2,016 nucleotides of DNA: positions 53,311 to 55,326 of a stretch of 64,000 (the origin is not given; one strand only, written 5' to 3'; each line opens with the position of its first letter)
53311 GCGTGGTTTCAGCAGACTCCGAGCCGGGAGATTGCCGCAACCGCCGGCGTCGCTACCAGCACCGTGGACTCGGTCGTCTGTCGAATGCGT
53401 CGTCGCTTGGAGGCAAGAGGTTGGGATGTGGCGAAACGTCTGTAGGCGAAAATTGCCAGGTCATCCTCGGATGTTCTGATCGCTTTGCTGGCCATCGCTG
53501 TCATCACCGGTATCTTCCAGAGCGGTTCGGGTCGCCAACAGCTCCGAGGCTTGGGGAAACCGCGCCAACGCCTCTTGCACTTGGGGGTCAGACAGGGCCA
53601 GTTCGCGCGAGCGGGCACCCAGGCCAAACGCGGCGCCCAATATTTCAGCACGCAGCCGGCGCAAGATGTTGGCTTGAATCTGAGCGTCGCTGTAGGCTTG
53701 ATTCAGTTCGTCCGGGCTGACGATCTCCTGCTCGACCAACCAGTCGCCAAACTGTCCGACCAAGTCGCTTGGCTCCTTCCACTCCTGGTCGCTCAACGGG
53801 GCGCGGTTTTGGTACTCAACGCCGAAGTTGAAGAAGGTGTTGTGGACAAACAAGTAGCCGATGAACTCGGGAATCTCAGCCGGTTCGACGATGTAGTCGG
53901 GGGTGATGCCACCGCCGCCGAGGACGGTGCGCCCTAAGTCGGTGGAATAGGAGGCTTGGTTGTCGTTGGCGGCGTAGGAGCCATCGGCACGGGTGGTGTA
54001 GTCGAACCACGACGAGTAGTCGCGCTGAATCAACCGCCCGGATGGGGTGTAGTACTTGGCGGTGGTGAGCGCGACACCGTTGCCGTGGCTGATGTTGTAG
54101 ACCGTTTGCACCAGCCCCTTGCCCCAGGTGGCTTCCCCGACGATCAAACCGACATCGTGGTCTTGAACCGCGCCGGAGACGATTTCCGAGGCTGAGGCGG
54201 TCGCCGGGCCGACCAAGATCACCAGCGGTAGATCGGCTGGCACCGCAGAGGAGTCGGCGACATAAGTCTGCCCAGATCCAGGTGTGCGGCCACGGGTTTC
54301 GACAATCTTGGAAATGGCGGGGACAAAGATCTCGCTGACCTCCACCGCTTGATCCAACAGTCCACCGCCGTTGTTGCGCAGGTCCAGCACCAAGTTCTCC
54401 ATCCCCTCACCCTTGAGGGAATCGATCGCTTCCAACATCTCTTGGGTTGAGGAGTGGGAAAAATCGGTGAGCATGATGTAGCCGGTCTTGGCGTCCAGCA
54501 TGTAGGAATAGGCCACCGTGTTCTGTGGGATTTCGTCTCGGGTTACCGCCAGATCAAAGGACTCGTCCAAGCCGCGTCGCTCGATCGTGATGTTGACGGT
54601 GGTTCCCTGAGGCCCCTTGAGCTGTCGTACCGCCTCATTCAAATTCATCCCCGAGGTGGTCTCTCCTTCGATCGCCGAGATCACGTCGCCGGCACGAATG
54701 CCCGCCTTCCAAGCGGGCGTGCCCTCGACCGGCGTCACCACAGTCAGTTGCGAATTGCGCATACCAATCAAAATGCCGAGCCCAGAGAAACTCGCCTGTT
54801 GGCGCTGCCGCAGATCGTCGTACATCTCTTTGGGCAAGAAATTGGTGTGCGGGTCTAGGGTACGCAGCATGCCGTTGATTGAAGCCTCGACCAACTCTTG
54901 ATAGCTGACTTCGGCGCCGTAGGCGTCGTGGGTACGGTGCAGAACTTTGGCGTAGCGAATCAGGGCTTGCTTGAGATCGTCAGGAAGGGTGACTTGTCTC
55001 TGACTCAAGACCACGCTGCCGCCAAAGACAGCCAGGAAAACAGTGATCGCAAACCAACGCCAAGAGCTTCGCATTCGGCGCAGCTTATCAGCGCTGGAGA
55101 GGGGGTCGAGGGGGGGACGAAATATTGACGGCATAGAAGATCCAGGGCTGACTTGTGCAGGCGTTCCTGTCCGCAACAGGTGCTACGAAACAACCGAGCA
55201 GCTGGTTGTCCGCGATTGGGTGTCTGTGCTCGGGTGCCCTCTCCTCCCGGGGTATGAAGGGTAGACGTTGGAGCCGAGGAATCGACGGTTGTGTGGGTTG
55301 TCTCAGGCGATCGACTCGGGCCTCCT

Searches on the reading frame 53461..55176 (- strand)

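Call 58: search_protein_families(library=ncbifam, proteins=[window:53461-55176:-], max_evalue=1e-10)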
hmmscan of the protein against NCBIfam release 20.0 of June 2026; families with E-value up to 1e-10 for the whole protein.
window:53461-55176:- (571 aa): 10 families
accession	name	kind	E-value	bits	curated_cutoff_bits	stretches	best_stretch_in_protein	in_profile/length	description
TIGR03900.1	prc_long_Delta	hypoth_equivalog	2.2e-88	297.4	660.95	1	82-384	90-394/973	MXAN_5808 family serine peptidase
TIGR00225.1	prc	subfamily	8.6e-87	291.3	218.6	1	92-385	11-305/335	C-terminal processing peptidase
NF052377.1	lmo1851_S41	exception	8.9e-78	262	725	1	44-384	23-357/468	lmo1851 family serine protease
NF045590.1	Cterm_S41_CtpC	exception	3.6e-74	250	665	1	94-385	78-369/418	carboxyl-terminal processing protease CtpC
NF045588.1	Cterm_S41_CtpA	exception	8.8e-73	245.5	625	1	94-384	73-366/401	carboxyl-terminal processing protease CtpA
NF045589.1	Cterm_S41_CtpB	exception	1e-72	245.1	633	1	99-384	84-370/416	carboxyl-terminal processing protease CtpB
NF045591.1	Cterm_S41_CtpZ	exception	4.8e-60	203.4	525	1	96-385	75-365/403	carboxyl-terminal processing protease CtpZ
NF051464.1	tail_spec_CT441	exception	5.8e-49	167.4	700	1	99-384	215-515/645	tail-specific protease Tsp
NF008388.1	PRK11186.1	exception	2.2e-35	122.2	825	1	74-359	194-483/663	carboxy terminal-processing peptidase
NF058627.1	S41_Gfo1087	equivalog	2.9e-16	59.4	455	1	150-281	141-274/489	GFO_1087 family putative carboxy terminal peptidase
